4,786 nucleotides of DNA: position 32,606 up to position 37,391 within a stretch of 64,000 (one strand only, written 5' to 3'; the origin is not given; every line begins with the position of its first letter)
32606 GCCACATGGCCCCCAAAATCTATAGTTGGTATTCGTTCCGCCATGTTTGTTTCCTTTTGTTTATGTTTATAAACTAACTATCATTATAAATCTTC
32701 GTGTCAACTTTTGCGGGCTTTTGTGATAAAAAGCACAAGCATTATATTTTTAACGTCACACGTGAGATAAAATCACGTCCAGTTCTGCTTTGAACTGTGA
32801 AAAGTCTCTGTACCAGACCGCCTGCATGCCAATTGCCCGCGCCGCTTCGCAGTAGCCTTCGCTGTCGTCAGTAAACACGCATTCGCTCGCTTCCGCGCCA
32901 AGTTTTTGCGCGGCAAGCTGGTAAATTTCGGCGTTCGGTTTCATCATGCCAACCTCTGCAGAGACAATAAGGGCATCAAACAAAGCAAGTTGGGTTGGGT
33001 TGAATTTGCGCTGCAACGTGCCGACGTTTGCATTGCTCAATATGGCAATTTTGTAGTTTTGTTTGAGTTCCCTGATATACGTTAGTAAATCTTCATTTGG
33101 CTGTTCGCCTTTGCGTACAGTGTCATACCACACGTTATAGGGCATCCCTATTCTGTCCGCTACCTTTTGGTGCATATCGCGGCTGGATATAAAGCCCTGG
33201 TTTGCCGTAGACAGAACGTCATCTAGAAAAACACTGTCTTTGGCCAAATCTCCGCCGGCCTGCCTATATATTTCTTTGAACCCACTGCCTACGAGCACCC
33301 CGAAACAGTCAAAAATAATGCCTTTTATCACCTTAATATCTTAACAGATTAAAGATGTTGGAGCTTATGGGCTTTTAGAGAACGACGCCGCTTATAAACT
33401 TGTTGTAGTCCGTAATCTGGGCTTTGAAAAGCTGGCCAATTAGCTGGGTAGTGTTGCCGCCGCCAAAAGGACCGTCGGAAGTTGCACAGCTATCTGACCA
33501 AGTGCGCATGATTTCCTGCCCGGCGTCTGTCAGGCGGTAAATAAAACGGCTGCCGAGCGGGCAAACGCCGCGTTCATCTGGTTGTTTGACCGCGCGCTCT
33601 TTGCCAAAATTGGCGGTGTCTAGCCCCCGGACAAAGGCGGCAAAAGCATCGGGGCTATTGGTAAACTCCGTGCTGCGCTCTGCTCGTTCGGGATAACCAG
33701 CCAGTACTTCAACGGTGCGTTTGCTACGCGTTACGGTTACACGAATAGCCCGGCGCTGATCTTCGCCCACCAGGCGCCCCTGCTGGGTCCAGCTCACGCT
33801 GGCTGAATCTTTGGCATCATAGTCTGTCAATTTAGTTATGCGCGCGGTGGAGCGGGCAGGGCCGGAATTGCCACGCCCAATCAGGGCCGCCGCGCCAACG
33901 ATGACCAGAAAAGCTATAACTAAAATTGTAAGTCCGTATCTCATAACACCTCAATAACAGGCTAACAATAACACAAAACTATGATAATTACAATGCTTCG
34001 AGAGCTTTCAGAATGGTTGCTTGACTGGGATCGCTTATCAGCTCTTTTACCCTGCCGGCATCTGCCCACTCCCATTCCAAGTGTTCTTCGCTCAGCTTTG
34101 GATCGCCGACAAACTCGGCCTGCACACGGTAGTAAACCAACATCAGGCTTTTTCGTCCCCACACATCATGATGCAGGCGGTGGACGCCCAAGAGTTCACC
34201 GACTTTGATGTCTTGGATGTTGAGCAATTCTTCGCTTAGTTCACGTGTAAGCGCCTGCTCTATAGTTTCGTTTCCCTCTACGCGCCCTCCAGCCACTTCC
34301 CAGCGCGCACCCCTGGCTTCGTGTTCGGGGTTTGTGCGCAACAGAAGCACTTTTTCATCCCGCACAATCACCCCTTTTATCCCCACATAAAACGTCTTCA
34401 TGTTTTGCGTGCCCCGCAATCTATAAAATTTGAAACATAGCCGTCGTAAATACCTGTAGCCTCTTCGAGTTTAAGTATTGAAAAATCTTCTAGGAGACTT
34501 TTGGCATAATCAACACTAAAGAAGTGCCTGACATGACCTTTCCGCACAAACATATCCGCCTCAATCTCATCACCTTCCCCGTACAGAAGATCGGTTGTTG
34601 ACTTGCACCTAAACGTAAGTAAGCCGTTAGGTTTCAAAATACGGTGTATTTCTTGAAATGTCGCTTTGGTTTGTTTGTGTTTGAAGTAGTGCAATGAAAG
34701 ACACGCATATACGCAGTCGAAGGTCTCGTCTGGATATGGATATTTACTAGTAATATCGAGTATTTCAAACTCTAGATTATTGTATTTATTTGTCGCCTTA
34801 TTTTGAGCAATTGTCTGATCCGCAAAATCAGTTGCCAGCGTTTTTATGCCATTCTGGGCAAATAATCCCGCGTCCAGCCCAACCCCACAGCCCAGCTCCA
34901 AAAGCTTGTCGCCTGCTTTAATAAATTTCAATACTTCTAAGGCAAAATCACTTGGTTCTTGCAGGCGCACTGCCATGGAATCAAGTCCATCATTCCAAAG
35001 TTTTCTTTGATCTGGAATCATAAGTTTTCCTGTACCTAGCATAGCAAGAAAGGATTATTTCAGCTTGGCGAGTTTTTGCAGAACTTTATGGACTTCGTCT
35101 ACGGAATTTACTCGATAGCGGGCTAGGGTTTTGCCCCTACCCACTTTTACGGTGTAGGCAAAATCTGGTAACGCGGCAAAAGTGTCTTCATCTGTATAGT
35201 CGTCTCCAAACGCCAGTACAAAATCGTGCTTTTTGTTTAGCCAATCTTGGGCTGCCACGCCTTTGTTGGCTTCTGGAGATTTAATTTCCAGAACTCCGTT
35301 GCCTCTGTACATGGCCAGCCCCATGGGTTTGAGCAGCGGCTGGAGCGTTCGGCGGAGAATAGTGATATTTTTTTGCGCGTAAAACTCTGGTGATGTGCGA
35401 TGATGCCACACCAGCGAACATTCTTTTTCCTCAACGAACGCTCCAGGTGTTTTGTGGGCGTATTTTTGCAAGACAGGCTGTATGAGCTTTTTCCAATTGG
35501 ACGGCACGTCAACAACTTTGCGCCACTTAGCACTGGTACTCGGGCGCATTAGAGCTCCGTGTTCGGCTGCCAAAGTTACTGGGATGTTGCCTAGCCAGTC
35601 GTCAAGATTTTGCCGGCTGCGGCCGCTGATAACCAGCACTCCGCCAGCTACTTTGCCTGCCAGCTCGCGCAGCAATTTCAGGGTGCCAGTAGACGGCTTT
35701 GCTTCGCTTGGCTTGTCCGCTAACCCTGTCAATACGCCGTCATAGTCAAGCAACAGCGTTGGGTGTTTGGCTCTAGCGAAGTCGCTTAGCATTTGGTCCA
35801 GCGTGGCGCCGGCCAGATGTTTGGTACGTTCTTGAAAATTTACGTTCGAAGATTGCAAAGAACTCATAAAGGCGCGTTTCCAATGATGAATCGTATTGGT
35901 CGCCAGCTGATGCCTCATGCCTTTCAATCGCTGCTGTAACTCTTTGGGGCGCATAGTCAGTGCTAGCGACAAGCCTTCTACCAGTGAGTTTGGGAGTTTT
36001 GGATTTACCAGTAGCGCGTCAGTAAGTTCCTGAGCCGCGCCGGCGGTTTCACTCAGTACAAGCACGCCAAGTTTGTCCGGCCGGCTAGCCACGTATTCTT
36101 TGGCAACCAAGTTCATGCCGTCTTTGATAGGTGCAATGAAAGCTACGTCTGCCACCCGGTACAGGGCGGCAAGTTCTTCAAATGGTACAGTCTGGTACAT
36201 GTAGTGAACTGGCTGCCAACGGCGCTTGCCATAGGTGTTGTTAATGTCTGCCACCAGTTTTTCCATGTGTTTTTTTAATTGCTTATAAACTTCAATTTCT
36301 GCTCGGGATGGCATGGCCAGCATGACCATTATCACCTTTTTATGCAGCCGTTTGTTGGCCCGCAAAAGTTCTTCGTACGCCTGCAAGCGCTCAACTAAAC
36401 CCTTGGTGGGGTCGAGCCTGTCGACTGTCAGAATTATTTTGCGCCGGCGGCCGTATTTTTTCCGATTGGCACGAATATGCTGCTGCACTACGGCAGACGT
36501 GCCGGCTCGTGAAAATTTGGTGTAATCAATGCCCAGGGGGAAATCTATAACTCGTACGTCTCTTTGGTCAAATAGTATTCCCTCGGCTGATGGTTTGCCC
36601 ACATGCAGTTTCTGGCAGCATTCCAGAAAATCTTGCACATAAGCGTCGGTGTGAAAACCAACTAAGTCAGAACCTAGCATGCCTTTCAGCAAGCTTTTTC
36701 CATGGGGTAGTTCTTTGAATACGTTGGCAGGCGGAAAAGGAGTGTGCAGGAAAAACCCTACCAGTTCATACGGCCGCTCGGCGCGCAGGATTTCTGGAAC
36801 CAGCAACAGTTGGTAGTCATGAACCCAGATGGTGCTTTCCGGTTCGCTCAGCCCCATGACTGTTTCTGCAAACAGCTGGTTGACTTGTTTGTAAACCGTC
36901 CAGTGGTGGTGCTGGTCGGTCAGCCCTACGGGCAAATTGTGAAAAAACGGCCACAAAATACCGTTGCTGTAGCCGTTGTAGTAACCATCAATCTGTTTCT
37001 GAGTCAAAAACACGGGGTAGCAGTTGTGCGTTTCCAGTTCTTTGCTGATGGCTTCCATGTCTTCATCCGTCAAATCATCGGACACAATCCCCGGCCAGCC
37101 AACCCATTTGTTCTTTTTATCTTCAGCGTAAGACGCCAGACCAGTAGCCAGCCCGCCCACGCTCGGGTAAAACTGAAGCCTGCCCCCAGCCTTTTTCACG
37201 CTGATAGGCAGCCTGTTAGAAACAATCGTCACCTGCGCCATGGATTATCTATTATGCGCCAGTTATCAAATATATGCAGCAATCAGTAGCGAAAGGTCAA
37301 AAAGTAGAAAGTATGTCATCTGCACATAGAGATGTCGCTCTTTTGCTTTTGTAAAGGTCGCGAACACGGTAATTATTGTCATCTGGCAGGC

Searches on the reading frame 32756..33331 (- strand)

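Call 100: search_protein_families(library=pfam, proteins=[window:32756-33331:-], max_evalue=0.0001)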
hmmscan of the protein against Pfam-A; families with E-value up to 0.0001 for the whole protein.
window:32756-33331:- (191 aa): 2 families
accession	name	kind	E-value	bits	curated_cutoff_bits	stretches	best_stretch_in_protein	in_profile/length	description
PF00702.32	Hydrolase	-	1.9e-17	64.7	26.4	1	2-168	1-191/191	haloacid dehalogenase-like hydrolase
PF13419.12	HAD_2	-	6e-14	53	23.8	1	66-173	67-177/178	Haloacid dehalogenase-like hydrolase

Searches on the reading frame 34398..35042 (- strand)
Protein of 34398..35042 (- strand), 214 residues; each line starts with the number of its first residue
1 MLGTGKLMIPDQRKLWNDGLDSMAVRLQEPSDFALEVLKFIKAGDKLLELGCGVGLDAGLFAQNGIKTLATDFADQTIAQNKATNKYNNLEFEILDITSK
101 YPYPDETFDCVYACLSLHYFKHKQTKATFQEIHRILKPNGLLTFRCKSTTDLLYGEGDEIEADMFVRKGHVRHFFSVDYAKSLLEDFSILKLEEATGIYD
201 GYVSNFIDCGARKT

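Call 100: search_protein_families(library=pfam, proteins=[window:34398-35042:-], max_evalue=0.0001)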
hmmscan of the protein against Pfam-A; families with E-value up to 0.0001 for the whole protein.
window:34398-35042:- (214 aa): 9 families
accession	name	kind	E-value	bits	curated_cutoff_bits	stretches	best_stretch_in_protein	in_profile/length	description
PF08241.18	Methyltransf_11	-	6.1e-19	68.9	21.2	1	48-143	1-94/95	Methyltransferase domain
PF13649.12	Methyltransf_25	-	3.8e-18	66.4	27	1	48-140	2-97/97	Methyltransferase domain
PF13489.12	Methyltransf_23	-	5.1e-14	52.8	27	1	30-186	9-156/164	Methyltransferase domain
PF08242.18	Methyltransf_12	-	8.6e-14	52.5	30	1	48-142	1-98/98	Methyltransferase domain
PF13847.12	Methyltransf_31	-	6.4e-12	45.8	27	1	41-150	1-116/145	Methyltransferase domain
PF02353.26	CMAS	-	5.3e-06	26.4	27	1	32-149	52-169/273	Mycolic acid cyclopropane synthetase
PF20922.3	Anamorsin_N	-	4.8e-05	23.6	27.1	1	81-145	25-88/163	Anamorsin, N-terminal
PF06080.18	DUF938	-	5e-05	23.6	27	1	35-143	15-136/202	Protein of unknown function (DUF938)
PF03141.22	Methyltransf_29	-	8.7e-05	21.7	23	1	45-146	119-219/506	Putative S-adenosyl-L-methionine-dependent methyltransferase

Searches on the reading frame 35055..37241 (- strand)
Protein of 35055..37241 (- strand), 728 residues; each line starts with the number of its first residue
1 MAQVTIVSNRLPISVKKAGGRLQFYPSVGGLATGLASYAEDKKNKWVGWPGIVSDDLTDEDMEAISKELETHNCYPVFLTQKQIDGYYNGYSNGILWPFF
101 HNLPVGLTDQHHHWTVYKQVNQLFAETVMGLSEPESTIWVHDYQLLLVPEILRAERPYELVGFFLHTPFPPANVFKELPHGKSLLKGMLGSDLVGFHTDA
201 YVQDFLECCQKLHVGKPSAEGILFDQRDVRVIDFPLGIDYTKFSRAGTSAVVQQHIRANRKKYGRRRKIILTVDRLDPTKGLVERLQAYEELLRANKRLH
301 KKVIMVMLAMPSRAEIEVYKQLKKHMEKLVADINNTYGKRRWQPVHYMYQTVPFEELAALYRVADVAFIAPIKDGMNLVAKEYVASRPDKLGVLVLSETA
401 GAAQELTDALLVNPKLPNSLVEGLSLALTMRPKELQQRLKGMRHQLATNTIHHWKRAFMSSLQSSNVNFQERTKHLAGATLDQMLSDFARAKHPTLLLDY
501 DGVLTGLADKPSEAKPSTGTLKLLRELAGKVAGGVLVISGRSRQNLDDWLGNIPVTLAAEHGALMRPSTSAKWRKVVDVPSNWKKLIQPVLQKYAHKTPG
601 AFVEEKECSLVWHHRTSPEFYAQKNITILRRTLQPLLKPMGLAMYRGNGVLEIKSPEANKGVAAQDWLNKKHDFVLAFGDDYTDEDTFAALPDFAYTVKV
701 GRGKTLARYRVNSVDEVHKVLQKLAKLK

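Call 100: search_protein_families(library=pfam, proteins=[window:35055-37241:-], max_evalue=0.0001)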
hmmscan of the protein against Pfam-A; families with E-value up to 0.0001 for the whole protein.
window:35055-37241:- (728 aa): 3 families
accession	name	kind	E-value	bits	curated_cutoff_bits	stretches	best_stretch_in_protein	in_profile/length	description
PF00982.27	Glyco_transf_20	-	5.6e-139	464.3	32.5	1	4-463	3-472/473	Glycosyltransferase family 20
PF02358.22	Trehalose_PPase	-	5.7e-41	140.6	27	1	497-694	1-206/235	Trehalose-phosphatase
PF00534.26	Glycos_transf_1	-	2.7e-05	24.2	26.4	0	259-439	5-165/172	Glycosyl transferases group 1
